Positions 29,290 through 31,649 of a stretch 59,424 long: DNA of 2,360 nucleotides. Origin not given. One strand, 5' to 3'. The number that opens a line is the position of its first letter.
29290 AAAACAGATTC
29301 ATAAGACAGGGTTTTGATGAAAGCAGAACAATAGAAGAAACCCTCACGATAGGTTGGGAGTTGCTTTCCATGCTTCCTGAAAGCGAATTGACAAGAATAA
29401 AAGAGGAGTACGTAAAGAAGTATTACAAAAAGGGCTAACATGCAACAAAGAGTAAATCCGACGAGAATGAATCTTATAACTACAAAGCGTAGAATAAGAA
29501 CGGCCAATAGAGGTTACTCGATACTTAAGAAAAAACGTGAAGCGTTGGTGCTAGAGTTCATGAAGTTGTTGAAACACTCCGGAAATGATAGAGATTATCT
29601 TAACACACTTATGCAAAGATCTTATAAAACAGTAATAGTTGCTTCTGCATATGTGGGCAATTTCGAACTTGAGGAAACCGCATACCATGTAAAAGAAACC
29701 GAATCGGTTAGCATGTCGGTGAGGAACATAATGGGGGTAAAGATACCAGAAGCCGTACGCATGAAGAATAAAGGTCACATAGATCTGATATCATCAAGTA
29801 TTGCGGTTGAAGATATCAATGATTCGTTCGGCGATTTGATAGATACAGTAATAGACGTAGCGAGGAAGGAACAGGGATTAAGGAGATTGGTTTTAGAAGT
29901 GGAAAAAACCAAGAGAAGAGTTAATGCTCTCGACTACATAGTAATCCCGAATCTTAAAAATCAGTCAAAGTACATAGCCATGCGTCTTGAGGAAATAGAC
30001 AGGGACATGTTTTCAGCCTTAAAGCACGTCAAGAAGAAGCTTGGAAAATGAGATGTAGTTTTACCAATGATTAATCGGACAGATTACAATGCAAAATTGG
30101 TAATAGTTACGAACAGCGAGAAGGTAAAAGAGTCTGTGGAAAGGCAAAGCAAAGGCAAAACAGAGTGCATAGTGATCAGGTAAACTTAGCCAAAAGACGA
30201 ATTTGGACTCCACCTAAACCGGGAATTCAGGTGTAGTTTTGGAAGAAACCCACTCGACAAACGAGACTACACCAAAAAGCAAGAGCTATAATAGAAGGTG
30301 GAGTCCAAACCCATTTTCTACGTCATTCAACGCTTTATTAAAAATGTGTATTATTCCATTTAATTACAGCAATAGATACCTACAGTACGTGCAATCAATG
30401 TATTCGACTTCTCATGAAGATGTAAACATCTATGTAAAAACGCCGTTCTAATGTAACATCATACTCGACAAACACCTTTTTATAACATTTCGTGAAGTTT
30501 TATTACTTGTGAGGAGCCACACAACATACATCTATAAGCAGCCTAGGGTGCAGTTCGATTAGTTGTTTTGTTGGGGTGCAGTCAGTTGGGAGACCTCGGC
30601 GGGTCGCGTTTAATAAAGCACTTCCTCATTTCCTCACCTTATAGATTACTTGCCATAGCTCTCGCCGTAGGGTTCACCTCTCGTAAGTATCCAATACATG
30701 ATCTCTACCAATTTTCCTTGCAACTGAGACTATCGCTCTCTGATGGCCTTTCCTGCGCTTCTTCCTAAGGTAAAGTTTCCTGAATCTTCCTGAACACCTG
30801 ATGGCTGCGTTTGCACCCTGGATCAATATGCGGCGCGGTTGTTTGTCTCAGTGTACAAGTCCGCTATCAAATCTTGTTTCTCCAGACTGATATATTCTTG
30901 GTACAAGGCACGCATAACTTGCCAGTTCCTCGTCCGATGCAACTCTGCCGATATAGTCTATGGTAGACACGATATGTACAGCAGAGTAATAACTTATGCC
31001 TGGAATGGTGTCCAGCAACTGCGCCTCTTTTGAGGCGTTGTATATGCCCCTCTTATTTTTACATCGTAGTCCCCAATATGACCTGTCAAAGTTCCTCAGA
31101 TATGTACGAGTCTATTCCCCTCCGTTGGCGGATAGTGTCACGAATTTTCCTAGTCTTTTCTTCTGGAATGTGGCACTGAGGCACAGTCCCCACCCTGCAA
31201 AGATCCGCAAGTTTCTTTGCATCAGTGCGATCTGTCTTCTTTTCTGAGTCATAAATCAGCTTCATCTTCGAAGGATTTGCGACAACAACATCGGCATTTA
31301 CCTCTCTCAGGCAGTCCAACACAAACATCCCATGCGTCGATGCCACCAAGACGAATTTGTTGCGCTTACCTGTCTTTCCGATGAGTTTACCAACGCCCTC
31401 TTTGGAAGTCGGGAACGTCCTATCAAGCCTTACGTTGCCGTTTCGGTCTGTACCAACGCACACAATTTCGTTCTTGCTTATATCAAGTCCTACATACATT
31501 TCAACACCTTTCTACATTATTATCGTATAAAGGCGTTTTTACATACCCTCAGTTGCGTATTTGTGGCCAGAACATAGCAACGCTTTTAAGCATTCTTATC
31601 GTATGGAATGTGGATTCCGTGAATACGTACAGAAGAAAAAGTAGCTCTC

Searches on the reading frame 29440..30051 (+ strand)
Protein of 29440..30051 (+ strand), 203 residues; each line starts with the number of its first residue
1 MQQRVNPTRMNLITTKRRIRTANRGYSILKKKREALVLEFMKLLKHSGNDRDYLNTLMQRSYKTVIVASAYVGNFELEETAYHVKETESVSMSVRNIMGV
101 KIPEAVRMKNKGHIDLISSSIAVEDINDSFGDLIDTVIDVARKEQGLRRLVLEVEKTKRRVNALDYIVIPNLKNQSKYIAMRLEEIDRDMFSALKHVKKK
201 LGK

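Call 57: find_encoding_contigs(protein=window:29440-30051:+, flank=10000, max_places=10)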
Protein window:29440-30051:+ (203 aa): 21 contigs read that carry it; 10 places shown.
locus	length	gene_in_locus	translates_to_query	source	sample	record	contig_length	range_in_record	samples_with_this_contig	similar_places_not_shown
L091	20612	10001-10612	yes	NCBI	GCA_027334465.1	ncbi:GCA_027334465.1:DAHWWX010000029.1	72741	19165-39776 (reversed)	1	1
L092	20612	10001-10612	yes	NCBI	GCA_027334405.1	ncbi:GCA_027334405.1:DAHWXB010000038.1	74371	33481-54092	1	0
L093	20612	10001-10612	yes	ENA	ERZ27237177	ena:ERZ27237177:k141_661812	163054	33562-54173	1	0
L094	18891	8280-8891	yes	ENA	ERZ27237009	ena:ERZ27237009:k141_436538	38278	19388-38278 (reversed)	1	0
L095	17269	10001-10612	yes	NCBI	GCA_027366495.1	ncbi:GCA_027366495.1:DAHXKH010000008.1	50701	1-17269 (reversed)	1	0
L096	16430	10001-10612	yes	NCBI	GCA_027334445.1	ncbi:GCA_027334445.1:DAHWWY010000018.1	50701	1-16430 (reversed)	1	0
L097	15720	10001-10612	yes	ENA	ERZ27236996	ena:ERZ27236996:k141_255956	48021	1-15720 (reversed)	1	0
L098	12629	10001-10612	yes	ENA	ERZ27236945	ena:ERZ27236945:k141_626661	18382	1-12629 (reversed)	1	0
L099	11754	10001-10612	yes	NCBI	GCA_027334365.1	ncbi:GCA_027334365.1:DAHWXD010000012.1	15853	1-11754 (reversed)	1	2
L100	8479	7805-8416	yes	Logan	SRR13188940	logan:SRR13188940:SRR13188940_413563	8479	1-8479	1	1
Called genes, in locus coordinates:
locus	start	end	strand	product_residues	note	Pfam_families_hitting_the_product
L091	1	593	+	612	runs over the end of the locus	PF03485:Arg_tRNA_synt_N, PF00750:tRNA-synt_1d, PF05746:DALR_1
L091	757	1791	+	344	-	-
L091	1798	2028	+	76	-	PF04312:DUF460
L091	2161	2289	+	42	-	-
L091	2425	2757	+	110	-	-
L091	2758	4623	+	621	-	PF01496:V_ATPase_I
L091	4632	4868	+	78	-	PF00137:ATP-synt_C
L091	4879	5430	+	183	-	PF01991:vATP-synt_E (weak)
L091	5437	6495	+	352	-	PF01992:vATP-synt_AC39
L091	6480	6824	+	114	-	PF01990:ATP-synt_F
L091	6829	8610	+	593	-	PF02874:ATP-synt_ab_N, PF16886:ATP-synt_ab_Xtn, PF00006:ATP-synt_ab, PF22919:ATP-synt_VA_C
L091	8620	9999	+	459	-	PF02874:ATP-synt_ab_N, PF00006:ATP-synt_ab, PF22919:ATP-synt_VA_C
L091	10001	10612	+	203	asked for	PF01813:ATP-synt_D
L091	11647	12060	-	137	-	PF01548:DEDD_Tnp_IS110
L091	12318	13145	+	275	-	PF13385:Laminin_G_3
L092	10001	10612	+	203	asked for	PF01813:ATP-synt_D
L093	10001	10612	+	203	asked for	PF01813:ATP-synt_D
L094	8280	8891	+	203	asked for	PF01813:ATP-synt_D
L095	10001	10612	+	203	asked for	PF01813:ATP-synt_D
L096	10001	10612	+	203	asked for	PF01813:ATP-synt_D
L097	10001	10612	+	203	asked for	PF01813:ATP-synt_D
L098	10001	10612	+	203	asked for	PF01813:ATP-synt_D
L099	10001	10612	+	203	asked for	PF01813:ATP-synt_D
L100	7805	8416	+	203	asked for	PF01813:ATP-synt_D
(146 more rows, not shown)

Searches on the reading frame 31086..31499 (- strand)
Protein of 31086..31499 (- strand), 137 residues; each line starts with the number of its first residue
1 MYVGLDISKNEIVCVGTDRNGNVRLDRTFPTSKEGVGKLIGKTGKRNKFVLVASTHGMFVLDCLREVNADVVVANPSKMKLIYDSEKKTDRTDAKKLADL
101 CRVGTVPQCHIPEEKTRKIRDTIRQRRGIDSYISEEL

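Call 55: search_protein_families(library=pfam, proteins=[window:31086-31499:-], max_evalue=0.00001)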
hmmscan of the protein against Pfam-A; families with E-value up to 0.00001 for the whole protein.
window:31086-31499:- (137 aa): 1 family
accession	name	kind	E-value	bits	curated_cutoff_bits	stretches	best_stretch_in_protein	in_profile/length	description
PF01548.23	DEDD_Tnp_IS110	-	6.4e-19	68.7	29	1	3-128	1-134/155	Transposase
